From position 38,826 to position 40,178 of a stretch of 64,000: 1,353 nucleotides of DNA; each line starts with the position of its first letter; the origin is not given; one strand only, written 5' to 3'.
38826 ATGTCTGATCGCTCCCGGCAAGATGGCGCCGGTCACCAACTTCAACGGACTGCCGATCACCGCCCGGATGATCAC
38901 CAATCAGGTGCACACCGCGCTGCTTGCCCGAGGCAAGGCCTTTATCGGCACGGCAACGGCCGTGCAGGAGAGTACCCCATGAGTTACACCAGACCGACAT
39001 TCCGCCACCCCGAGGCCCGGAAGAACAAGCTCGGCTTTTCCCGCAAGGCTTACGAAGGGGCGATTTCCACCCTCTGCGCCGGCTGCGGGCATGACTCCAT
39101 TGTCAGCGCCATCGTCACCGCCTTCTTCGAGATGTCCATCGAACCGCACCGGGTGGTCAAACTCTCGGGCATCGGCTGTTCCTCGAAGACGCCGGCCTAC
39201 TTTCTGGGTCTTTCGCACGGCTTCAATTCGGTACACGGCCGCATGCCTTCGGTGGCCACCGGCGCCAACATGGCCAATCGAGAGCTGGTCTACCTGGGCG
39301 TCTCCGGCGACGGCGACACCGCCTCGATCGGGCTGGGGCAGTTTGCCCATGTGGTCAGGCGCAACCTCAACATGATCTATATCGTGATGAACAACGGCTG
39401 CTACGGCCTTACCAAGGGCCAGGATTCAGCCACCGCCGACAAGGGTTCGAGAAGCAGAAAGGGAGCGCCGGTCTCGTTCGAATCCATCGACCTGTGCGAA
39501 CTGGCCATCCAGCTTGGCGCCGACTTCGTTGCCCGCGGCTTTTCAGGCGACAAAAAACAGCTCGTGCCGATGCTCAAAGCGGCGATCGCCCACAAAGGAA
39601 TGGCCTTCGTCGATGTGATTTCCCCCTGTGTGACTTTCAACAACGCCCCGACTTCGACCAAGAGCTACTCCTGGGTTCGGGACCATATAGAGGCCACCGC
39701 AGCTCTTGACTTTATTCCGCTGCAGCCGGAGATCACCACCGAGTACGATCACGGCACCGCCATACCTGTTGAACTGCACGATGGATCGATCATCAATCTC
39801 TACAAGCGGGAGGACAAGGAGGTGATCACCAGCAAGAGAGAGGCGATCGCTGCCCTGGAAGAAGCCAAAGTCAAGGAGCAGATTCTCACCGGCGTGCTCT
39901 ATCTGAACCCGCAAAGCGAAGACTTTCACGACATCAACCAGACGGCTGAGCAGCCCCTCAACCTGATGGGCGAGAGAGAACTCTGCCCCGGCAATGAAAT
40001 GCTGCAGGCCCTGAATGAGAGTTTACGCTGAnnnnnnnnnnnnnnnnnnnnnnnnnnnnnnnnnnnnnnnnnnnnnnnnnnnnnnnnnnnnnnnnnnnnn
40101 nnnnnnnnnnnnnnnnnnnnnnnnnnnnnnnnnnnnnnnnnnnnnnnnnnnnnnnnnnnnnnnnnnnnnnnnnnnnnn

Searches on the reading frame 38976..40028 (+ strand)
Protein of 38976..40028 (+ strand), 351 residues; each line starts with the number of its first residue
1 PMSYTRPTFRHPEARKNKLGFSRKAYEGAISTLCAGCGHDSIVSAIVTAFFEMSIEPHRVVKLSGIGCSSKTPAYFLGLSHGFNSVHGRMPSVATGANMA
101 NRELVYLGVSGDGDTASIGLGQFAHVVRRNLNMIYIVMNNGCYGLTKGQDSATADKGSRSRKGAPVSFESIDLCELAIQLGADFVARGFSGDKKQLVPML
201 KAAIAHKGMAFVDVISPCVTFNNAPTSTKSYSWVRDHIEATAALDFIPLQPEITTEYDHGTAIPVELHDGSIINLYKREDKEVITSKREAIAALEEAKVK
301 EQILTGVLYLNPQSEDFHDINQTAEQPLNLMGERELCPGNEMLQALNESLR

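Call 3: search_protein_families(library=pfam, proteins=[window:38976-40028:+], max_evalue=1)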
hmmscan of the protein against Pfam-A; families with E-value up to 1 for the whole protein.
window:38976-40028:+ (351 aa): 2 families
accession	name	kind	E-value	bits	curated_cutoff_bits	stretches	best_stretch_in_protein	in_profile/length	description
PF02775.26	TPP_enzyme_C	-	5.3e-27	94.9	21.9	1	66-214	2-151/151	Thiamine pyrophosphate enzyme, C-terminal TPP binding domain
PF12367.13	PFO_beta_C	-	0.00066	20.1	24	1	290-322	29-62/66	Pyruvate ferredoxin oxidoreductase beta subunit C terminal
